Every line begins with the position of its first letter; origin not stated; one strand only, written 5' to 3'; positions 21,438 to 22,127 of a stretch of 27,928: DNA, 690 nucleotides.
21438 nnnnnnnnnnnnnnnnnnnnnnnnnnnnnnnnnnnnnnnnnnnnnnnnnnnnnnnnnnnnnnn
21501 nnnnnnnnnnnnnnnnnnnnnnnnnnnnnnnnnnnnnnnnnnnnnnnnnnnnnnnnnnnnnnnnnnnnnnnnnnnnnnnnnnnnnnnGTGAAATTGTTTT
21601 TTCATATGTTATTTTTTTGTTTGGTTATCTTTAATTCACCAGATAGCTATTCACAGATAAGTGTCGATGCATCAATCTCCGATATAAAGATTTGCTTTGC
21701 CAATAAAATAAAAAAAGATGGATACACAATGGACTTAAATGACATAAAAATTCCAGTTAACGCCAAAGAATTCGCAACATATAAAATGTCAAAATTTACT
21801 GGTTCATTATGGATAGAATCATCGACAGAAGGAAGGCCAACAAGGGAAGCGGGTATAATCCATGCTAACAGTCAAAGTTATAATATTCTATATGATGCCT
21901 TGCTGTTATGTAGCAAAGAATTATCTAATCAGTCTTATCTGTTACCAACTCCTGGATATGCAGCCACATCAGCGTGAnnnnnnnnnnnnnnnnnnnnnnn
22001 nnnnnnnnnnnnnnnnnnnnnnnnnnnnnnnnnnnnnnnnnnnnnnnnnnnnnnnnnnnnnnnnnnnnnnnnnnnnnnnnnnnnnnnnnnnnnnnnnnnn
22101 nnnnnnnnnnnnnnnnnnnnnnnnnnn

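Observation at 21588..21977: AT-rich gene for a small secreted two-cysteine protein, transcribed against the late operon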

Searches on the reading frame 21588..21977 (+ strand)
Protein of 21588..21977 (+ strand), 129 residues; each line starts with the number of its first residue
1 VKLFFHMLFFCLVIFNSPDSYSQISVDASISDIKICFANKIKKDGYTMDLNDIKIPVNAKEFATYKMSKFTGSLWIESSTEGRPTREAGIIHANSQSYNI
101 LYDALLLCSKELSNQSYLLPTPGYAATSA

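Call 9: search_protein_families(library=pfam, proteins=[window:21588-21977:+], max_evalue=10)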
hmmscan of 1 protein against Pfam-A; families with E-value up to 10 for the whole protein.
window:21588-21977:+ (129 aa): 1 family
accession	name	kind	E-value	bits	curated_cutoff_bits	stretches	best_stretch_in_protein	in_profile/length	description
PF07692.16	Fea1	-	0.013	15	25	1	39-112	33-105/359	Low iron-inducible periplasmic protein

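Call 10: search_protein_families(library=phrogs, proteins=[window:21588-21977:+], max_evalue=10)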
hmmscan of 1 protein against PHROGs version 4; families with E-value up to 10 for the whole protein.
window:21588-21977:+ (129 aa): 1 family
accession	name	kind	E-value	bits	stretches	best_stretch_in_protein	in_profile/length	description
phrog_30351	-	unknown function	0.011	15.8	1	19-100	242-320/392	-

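Call 11: search_protein_families(library=ncbifam, proteins=[window:21588-21977:+], max_evalue=10)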
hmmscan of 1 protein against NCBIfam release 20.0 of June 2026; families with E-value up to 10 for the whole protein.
window:21588-21977:+ (129 aa): 0 families

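Call 12: search_solved_structures(query=window:21588-21974:+, max_evalue=10)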
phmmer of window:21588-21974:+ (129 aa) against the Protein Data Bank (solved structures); distinct sequences matched with E-value up to 10: 0.

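Call 13: find_homologous_proteins(query=window:21588-21974:+, max_evalue=1)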
Query window:21588-21974:+ (129 aa): 2 proteins with E <= 1 among 7 candidates.
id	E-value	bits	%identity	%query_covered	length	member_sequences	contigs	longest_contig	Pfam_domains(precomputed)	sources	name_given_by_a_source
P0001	1.1e-78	279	98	100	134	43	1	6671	-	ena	-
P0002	2.5e-40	155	99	58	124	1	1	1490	-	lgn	-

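Call 26: search_protein_representatives(protein=window:21588-21974:+)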
Query: 129 residues. Proteins with E-value up to 0.001 (for the whole library): 11; up to 1e-10: 6; up to 1e-30: 2. The best 11 are listed.
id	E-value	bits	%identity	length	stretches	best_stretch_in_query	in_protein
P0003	5.0e-42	158.8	66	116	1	1-116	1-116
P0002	8.0e-41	154.9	96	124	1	48-124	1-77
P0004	1.9e-27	111.7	44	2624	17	55-80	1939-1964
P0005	2.1e-25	105.1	51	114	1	12-114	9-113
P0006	1.2e-19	86.5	45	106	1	8-113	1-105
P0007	2.6e-15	72.6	38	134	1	2-122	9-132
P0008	8.9e-10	54.7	28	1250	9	16-70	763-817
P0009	7.3e-08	48.5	29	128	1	8-111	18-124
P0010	3.1e-06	43.2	25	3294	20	32-92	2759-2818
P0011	6.8e-06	42.2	33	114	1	12-118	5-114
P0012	1.3e-04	38.1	30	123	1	7-116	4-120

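Call 27: predict_structure(protein=window:21588-21974:+)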
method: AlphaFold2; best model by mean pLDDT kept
length: 129 residues; sequences in the alignment: 1
mean_pLDDT: 51.5   pTM: 0.42
mean pLDDT of the five models: 51.5, 34.8, 34.7, 33.4, 31.3
residues with pLDDT >= 90: 0; 70-90: 8; 50-70: 64; < 50: 57
segments of 3 or more residues with pLDDT < 50: 9-22, 48-62, 82-90, 115-129
pLDDT, mean of each block of 10 residues (from residue 1): 56 40 54 68 55 41 51 54 45 55 68 46 34
secondary structure, 60 per line:
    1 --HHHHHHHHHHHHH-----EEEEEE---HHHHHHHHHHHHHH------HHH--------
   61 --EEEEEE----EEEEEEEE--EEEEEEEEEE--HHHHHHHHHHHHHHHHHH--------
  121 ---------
elements in order: H3-15 E21-26 H30-43 E63-68 E73-80 E83-92 H95-112

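Call 31: find_homologous_proteins(query=A1, max_evalue=0.01)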
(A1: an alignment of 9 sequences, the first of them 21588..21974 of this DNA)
Query A1 (9 sequences) (129 aa, profile of the alignment): 22 proteins with E <= 0.01 among 438 candidates.
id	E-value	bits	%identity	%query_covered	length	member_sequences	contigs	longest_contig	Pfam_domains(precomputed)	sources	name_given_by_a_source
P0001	2.3e-47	178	98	100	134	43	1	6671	-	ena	-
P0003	3.4e-44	167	66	90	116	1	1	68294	-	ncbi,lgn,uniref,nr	ncbi:Uncharacterised protein [Escherichia coli]|uniref:hypothetical protein n=1 Tax=Escherichia coli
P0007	7.5e-42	160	38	95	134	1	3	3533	-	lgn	-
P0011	1.5e-39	152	32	86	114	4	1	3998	-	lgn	-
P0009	2.9e-39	151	32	71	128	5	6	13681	-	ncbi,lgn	-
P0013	8.9e-39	150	31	72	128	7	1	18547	-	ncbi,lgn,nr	ncbi:hypothetical protein MOQ95_005399 [Salmonella enterica]|nr:hypothetical protein [Salmonella ent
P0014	4.0e-38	148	30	83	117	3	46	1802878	-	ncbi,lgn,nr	ncbi:hypothetical protein LB105_002491 [Salmonella enterica]|nr:hypothetical protein [Salmonella ent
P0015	3.1e-36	142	30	81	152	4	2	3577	-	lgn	-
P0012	3.3e-36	142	28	85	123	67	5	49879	-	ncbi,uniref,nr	ncbi:TPA: hypothetical protein H2R31_004997 [Salmonella enterica]|uniref:Uncharacterized protein n=1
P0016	7.0e-33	131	27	86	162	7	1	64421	-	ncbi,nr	ncbi:TPA: hypothetical protein JDL67_004091 [Salmonella enterica subsp. salamae]|nr:hypothetical pro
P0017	1.6e-31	126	31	72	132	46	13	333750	-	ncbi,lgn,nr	ncbi:hypothetical protein N5Z71_001909 [Salmonella enterica]|nr:hypothetical protein [Salmonella ent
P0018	7.2e-31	124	32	72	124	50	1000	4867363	-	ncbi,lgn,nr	ncbi:50S ribosomal protein L1 [Salmonella enterica subsp. houtenae serovar Houten]|nr:Putative expor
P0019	3.6e-29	119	32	74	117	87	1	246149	-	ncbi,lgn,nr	ncbi:hypothetical protein NDG35_001967 [Salmonella enterica]|nr:hypothetical protein [Salmonella ent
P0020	4.2e-29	119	29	88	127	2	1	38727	-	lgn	-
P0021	1.3e-27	114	31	72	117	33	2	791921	-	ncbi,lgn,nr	ncbi:hypothetical protein FBQ62_07910 [Salmonella enterica]|nr:hypothetical protein [Salmonella ente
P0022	1.4e-27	114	31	78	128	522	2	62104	-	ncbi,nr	ncbi:TPA: hypothetical protein O7X81_004008 [Salmonella enterica]|nr:hypothetical protein [Salmonell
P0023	2.0e-26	110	25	83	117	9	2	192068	-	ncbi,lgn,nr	ncbi:hypothetical protein FPE49_002098 [Salmonella bongori]|nr:hypothetical protein [Salmonella bong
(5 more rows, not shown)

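Call 32: find_encoding_contigs(protein=P0003, flank=6000, max_places=3)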
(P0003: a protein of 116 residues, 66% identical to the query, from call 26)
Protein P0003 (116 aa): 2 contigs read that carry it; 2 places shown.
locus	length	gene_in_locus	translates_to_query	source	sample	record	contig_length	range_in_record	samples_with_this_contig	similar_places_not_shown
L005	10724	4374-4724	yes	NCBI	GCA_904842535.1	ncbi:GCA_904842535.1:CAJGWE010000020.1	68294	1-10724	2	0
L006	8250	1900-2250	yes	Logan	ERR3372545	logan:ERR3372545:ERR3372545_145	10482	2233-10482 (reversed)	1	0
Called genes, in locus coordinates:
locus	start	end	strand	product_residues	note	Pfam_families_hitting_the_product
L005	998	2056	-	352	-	PF01555:N6_N4_Mtase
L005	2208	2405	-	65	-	-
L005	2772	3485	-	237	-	PF27470:TfpB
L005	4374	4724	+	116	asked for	-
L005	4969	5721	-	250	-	PF27659:CHP02642 (faint), PF03589:Antiterm, PF00684:DnaJ_CXXCXGXG (faint), PF03589:Antiterm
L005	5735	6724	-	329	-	PF06147:DUF968, PF16784:HNHc_6 (weak)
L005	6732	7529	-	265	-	PF04383:KilA-N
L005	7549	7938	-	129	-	PF05866:RusA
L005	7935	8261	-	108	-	PF01726:LexA_DNA_bind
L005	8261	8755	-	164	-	PF06069:PerC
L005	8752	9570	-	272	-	PF13730:HTH_36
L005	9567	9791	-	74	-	-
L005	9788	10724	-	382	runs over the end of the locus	PF10554:Phage_ASH, PF09669:Phage_pRha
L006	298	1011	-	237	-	PF27470:TfpB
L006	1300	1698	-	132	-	-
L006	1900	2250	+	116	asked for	-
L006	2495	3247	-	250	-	PF27659:CHP02642 (faint), PF03589:Antiterm, PF00684:DnaJ_CXXCXGXG (faint), PF03589:Antiterm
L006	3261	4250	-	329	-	PF06147:DUF968, PF16784:HNHc_6 (weak)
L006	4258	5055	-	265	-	PF04383:KilA-N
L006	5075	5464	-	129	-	PF05866:RusA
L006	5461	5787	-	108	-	PF01726:LexA_DNA_bind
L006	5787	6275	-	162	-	PF06069:PerC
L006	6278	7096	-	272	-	PF13730:HTH_36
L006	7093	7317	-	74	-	-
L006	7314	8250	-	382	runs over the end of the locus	PF10554:Phage_ASH, PF09669:Phage_pRha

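Call 33: find_encoding_contigs(protein=P0018, flank=6000, max_places=4)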
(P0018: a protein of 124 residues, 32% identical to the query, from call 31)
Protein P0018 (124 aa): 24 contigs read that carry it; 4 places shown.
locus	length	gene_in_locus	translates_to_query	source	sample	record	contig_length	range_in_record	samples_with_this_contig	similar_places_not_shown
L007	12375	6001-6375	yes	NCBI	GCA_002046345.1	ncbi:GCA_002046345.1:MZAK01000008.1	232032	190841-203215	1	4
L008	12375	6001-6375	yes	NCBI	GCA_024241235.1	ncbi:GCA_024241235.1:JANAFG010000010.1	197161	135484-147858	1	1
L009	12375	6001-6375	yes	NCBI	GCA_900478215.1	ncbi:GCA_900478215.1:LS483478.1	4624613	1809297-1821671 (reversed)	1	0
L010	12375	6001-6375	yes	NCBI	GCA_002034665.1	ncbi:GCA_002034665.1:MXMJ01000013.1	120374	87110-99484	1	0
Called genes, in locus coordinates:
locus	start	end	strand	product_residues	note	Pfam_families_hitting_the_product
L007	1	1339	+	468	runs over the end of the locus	PF02465:FliD_N, PF07196:Flagellin_IN, PF07195:FliD_C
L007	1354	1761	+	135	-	PF02561:FliS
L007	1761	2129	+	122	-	PF05400:FliT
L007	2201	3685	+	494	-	PF00128:Alpha-amylase, PF02324:Glyco_hydro_70 (faint)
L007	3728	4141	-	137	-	PF13987:YedD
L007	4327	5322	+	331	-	PF04143:Sulf_transp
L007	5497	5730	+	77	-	PF01206:TusA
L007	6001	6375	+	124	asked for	-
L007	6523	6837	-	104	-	PF02049:FliE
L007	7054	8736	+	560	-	PF01514:YscJ_FliF, PF08345:YscJ_FliF_C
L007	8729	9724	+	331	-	PF03448:MgtE_N (faint), PF14842:FliG_N, PF14841:FliG_M, PF01706:FliG_C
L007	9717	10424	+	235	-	PF02108:FliH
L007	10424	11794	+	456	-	PF00006:ATP-synt_ab, PF18269:T3SS_ATPase_C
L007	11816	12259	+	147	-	PF02050:FliJ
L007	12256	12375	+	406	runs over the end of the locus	PF02120:Flg_hook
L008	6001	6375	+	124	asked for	-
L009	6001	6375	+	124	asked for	-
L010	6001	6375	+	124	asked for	-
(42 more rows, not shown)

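Call 37: find_encoding_contigs(protein=P0012, flank=6000, max_places=3)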
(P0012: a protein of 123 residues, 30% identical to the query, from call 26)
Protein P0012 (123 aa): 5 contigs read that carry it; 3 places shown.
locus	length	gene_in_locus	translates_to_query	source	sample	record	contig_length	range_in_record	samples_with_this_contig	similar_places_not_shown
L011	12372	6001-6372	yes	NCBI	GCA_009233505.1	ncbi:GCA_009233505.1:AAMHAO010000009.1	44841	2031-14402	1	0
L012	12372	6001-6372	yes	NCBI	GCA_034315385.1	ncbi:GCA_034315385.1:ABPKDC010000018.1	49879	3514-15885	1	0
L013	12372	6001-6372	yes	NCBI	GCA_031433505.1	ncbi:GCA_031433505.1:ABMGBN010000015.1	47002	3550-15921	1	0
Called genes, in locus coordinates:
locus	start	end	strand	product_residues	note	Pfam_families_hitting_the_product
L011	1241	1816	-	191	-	-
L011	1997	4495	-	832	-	PF13954:PapC_N, PF00577:Usher, PF13953:PapC_C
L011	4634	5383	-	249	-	PF00345:PapD_N, PF02753:PapD_C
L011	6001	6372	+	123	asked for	-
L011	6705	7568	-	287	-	PF02086:MethyltransfD12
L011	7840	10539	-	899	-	PF03432:Relaxase, PF22863:TraI_middle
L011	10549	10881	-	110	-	PF21983:NikA-like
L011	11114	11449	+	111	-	-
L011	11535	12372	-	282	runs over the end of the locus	PF13708:DUF4942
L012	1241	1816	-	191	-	-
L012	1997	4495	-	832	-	PF13954:PapC_N, PF00577:Usher, PF13953:PapC_C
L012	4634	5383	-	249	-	PF00345:PapD_N, PF02753:PapD_C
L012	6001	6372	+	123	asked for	-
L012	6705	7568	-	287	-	PF02086:MethyltransfD12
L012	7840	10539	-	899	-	PF03432:Relaxase, PF22863:TraI_middle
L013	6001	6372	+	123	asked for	-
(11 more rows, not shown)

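Call 38: find_encoding_contigs(protein=P0009, flank=6000, max_places=3)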
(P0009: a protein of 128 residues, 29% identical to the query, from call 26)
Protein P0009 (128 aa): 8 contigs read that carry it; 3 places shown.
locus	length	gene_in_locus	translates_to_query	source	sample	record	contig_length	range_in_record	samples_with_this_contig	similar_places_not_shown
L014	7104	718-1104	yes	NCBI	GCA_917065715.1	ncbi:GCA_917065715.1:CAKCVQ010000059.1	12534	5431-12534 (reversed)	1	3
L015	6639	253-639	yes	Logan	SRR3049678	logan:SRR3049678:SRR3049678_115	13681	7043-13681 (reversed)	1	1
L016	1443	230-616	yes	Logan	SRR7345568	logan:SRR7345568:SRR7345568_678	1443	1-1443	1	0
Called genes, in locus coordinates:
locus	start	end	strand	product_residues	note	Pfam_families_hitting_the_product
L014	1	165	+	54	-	?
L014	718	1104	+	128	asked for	-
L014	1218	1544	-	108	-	PF01844:HNH, PF14279:HNH_5 (weak)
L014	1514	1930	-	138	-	PF06530:Phage_antitermQ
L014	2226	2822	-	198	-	PF07105:DUF1367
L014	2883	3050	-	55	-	-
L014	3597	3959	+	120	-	-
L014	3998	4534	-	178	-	-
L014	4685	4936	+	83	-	-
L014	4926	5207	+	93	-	PF05016:ParE_toxin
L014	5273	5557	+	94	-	PF01381:HTH_3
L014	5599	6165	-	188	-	PF06316:Ail_Lom, PF13505:OMP_b-brl, PF01389:OmpA_membrane (weak)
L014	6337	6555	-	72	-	-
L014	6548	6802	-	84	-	-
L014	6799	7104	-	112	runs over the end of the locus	PF06163:DUF977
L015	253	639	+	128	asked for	-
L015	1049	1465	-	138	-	PF06530:Phage_antitermQ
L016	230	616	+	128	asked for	-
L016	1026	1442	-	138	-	PF06530:Phage_antitermQ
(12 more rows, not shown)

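Call 39: find_encoding_contigs(protein=P0007, flank=6000, max_places=3)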
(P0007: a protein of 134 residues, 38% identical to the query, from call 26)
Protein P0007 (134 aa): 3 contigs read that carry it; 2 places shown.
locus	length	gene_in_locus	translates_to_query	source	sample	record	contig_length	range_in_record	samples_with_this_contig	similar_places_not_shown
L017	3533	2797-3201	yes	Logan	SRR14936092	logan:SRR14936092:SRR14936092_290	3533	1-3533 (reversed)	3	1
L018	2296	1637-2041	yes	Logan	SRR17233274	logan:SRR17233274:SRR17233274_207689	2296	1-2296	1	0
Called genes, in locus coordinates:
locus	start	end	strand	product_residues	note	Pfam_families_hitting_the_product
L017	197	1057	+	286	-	PF02668:TauD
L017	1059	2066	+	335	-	-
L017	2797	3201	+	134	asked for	-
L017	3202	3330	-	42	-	-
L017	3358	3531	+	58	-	?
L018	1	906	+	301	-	?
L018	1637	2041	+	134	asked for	-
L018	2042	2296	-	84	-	?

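Call 42: search_solved_structures(query=A2, max_evalue=10)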
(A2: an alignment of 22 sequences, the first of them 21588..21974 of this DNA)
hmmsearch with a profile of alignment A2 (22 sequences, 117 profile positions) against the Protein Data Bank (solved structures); distinct sequences matched with E-value up to 10: 2.
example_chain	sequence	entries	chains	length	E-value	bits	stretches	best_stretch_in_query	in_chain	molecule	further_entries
7qca_SW0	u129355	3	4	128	1.3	11.9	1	10-50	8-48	40S ribosomal protein S15A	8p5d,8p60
1qwv_A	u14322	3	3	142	1.8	11.5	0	96-115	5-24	Pheromone-binding protein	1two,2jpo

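Call 44: predict_structure(alignment_id=A2)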
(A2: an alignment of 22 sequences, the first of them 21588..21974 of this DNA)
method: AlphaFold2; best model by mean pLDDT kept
length: 129 residues; sequences in the alignment: 22
mean_pLDDT: 80.1   pTM: 0.70
mean pLDDT of the five models: 80.1, 79.4, 79.2, 78.9, 64.8
residues with pLDDT >= 90: 67; 70-90: 25; 50-70: 24; < 50: 13
segments of 3 or more residues with pLDDT < 50: 14-16, 119-128
pLDDT, mean of each block of 10 residues (from residue 1): 54 52 87 96 95 80 95 90 87 93 96 68 46
secondary structure, 60 per line:
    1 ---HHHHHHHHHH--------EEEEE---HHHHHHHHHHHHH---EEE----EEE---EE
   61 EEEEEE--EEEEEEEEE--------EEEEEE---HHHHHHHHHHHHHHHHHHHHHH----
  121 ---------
elements in order: H4-13 E22-26 H30-42 E46-48 E53-55 E59-66 E69-77 E86-91 H95-116

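Call 51: fold_search(model_id=the predicted structure, library=pdb)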
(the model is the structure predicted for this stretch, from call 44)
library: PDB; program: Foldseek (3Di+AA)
matches with E <= 10: 1338; with E <= 0.001: 0
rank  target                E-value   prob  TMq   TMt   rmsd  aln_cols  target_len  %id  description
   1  6pny                  2.4e-03  1.00  0.43  0.47   4.9       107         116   12  X-ray Structure of Flpp3 (released 2020-02-26)
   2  9nlt_B                2.7e-03  1.00  0.46  0.53   4.7       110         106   17  Crystal Structure of Flpp3-minibinder687 Complex (released 2025-10-22)
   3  1q9u_A                2.8e-03  1.00  0.46  0.46   4.8       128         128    8  Crystal structure of uncharacterized conserved protein DUF302 from Bacillus stearothermophilus (released 2004-03-02)
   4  2mu4_MODEL_1_A        3.2e-03  1.00  0.47  0.51   6.3       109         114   14  Structure of F. tularensis Virulence Determinant (released 2015-06-10)
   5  1wqa_A                8.6e-03  0.97  0.37  0.13   5.5       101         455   17  Crystal Structure of Pyrococcus horikoshii phosphomannomutase/phosphoglucomutase complexed with Mg2+ (released 2005-10-04)
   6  6c0w_K                9.7e-03  0.99  0.40  0.28   5.0        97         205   10  Cryo-EM structure of human kinetochore protein CENP-N with the centromeric nucleosome containing CENP-A (released 2018-01-17)
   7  4yom_A                1.4e-02  0.99  0.48  0.57   6.1       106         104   10  Structure of SAD kinase (released 2015-12-16)
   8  3c6k_D                1.7e-02  0.99  0.43  0.20   4.8        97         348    6  Crystal structure of human spermine synthase in complex with spermidine and 5-methylthioadenosine (released 2008-02-19)
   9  7bxt_M                1.7e-02  0.97  0.38  0.27   5.1        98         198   18  The cryo-EM structure of CENP-A nucleosome in complex with CENP-C peptide and CENP-N N-terminal domain (released 2021-02-10)
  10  4fpw_A                2.0e-02  0.75  0.31  0.27  10.8       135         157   10  Crystal Structure of CalU16 from Micromonospora echinospora. Northeast Structural Genomics Consortium Target MiR12. (released 2012-12-12)
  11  6eqt_B                2.2e-02  0.93  0.38  0.26   8.9       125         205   12  CRYSTAL STRUCTURE OF THE HUMAN KINETOCHORE PROTEIN CENP-N (released 2018-01-17)
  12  2mj7_MODEL_1_A        2.8e-02  0.97  0.42  0.40   5.4        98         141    5  Solution NMR structure of beta-adaptin appendage domain of human adaptor protein complex 4 subunit beta, North (released 2014-01-29)
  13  2l8o_MODEL_1_A        2.9e-02  0.66  0.34  0.31   7.6       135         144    8  Solution structure of Chr148 from Cytophaga hutchinsonii, Northeast Structural Genomics Consortium Target Chr1 (released 2011-03-02)
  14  2qpv_A                3.3e-02  0.72  0.35  0.35   9.1       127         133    9  Crystal structure of uncharacterized protein Atu1531 (released 2007-08-07)
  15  7tj1_D                4.3e-02  0.97  0.44  0.42   5.9       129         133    6  Crystal Structure of the Putative Fluoride Ion Transporter CrcB Bab1_1389 from Brucella abortus (released 2022-01-26)
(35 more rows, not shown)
